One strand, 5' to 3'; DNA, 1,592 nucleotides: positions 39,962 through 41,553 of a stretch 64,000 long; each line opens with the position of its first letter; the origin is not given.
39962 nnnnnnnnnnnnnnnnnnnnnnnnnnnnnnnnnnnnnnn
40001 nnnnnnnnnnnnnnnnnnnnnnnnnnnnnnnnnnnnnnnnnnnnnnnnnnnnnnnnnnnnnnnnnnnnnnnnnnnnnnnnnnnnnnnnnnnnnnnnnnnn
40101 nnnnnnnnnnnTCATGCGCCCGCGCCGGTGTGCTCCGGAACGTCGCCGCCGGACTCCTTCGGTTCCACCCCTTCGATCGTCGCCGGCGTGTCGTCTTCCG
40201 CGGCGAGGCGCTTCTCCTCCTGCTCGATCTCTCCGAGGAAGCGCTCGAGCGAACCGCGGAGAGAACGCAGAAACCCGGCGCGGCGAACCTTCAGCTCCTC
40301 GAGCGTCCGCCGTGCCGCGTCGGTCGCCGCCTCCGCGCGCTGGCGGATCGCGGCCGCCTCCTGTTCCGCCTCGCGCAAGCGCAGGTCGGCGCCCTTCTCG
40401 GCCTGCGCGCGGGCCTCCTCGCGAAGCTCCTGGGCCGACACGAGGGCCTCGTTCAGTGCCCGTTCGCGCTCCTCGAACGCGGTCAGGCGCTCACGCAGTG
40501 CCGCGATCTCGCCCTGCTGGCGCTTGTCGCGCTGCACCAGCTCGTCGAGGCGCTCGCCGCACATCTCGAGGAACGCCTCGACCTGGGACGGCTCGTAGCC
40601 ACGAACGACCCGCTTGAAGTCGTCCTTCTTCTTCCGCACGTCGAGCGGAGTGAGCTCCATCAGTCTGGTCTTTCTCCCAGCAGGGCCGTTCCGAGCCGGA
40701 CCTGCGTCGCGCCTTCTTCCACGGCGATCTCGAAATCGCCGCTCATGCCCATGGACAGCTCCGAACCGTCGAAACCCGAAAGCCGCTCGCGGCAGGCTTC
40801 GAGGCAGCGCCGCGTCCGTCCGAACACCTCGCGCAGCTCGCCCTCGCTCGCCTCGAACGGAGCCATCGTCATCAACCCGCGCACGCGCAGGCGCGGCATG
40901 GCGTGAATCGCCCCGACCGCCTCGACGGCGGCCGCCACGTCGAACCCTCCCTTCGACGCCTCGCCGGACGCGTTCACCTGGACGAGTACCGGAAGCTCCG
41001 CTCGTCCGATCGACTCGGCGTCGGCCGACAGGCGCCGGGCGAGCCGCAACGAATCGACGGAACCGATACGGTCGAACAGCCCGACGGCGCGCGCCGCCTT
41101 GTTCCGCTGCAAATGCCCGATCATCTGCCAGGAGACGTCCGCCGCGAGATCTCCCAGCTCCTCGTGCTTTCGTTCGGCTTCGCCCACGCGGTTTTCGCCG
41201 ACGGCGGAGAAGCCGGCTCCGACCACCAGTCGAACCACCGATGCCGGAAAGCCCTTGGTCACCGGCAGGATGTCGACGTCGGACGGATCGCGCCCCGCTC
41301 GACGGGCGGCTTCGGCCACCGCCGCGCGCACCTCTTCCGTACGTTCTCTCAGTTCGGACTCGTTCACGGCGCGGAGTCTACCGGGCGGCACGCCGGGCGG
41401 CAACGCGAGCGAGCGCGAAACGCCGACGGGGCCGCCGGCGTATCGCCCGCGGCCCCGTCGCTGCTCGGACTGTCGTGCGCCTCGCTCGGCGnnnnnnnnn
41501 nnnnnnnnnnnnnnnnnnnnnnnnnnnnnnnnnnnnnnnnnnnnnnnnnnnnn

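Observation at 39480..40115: Degenerate purine-nucleoside-phosphorylase homolog between divIVA and ileS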

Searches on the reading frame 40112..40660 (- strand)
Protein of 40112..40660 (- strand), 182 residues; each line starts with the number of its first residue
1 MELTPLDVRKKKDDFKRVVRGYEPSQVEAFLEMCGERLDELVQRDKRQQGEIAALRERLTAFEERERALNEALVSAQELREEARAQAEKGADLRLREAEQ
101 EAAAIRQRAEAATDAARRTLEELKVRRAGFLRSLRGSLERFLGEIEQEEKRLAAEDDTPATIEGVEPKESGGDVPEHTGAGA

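Call 3: search_protein_families(library=pfam, proteins=[window:40112-40660:-], max_evalue=1)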
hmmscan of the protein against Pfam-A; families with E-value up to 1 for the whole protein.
window:40112-40660:- (182 aa): 6 families
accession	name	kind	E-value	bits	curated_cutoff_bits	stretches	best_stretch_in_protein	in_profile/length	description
PF05103.18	DivIVA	-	2.5e-25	89.4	28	1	3-132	1-128/131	DivIVA protein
PF11727.13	ISG65-75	-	0.0091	15.7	25.1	1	45-121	66-142/281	Invariant surface glycoprotein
PF13118.11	DUF3972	-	0.044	14.7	26.2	1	52-85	80-113/125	Protein of unknown function (DUF3972)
PF05823.17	Gp-FAR-1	-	0.12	13.3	29.2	1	11-122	22-128/149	Nematode fatty acid retinoid binding protein (Gp-FAR-1)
PF10779.14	XhlA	-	0.2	12.3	34.7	1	27-66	9-48/67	Haemolysin XhlA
PF01544.23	CorA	-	0.38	10.5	27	1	38-123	141-222/292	CorA-like Mg2+ transporter protein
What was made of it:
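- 40112..40660 (-): divIVA (182 aa), upstream partner in the operon. PF05103, E 2.5e-25 (call 3).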

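Call 4: search_protein_families(library=ncbifam, proteins=[window:40112-40660:-], max_evalue=1)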
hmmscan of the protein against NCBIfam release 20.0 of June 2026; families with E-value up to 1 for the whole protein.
window:40112-40660:- (182 aa): 17 families
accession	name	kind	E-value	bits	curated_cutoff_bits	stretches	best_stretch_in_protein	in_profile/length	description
TIGR03544.1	DivI1A_domain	domain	2.2e-07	30.4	22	1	3-37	1-33/34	DivIVA domain-containing protein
NF010725.0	PRK14127.1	equivalog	1.9e-05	25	91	1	2-73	7-76/111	cell division regulator GpsB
TIGR02168.1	SMC_prok_B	equivalog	3.1e-05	21.9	567.35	1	25-153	829-965/1181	chromosome segregation protein SMC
NF004412.0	PRK05759.1-3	equivalog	0.005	16.7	156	1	54-120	73-139/185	F0F1 ATP synthase subunit B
NF050102.1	DivIVA_Wag31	equivalog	0.0096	15.8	260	1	1-155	1-142/256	DivIVA-like cell division protein Wag31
NF045780.1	TrlF_fam_ATP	equivalog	0.027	13.2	350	1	41-152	626-742/944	TrlF family AAA-like ATPase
NF009992.0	PRK13461.1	equivalog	0.033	13.8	127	1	62-121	59-118/159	F0F1 ATP synthase subunit B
NF009991.0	PRK13460.1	equivalog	0.044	13.8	183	1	59-116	42-96/173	F0F1 ATP synthase subunit B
TIGR01069.2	mutS2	equivalog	0.051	11.9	400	1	36-121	520-605/790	endonuclease MutS2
NF002424.0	PRK01558.1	equivalog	0.072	12.6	241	1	62-120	17-75/203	V-type ATP synthase subunit E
NF045487.1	ASRP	equivalog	0.077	11.6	300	1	27-160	315-453/593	archaea-specific SMC-related protein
NF004411.0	PRK05759.1-2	equivalog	0.23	11.5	131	1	60-113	31-83/156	F0F1 ATP synthase subunit B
TIGR01144.1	ATP_synt_b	equivalog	0.26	11.2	65.5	1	60-117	22-78/147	F0F1 ATP synthase subunit B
NF038305.1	HpsJ_fam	subfamily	0.38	10.6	60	1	36-123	138-210/234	HpsJ family protein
NF041893.1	TraI_MobP_relax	equivalog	0.55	9.1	250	1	18-122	281-383/502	TraI/MobA(P) family conjugative relaxase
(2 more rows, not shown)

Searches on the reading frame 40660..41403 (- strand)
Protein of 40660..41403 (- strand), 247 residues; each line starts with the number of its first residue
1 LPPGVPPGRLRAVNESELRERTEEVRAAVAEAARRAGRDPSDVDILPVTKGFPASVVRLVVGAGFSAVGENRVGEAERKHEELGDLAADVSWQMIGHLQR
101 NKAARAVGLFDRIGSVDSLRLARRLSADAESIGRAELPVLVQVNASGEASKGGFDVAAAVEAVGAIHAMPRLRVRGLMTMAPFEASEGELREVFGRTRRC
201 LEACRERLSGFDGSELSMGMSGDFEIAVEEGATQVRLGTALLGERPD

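Call 3: search_protein_families(library=pfam, proteins=[window:40660-41403:-], max_evalue=1)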
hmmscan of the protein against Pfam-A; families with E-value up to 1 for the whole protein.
window:40660-41403:- (247 aa): 2 families
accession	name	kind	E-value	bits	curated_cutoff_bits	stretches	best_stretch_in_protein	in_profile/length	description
PF01168.26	Ala_racemase_N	-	3.4e-16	60.1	24.1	1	42-246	20-220/220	Alanine racemase, N-terminal domain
PF22691.2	Thiolase_C_1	-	0.0062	16.7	28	1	22-87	17-82/144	Thiolase C-terminal domain-like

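Call 4: search_protein_families(library=ncbifam, proteins=[window:40660-41403:-], max_evalue=1)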
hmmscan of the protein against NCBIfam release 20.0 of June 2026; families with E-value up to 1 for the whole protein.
window:40660-41403:- (247 aa): 1 family
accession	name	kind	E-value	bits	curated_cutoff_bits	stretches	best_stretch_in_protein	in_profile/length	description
TIGR00044.1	TIGR00044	hypoth_equivalog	1.3e-49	168.8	106.25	1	19-245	5-229/229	YggS family pyridoxal phosphate-dependent enzyme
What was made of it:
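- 40660..41403 (-): yggS/ylmE-type PLP-binding protein; first gene of the tight yggS-divIVA-X-ileS run. TIGR00044 scores 168.8 bits against a cut-off of 106 (call 4).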
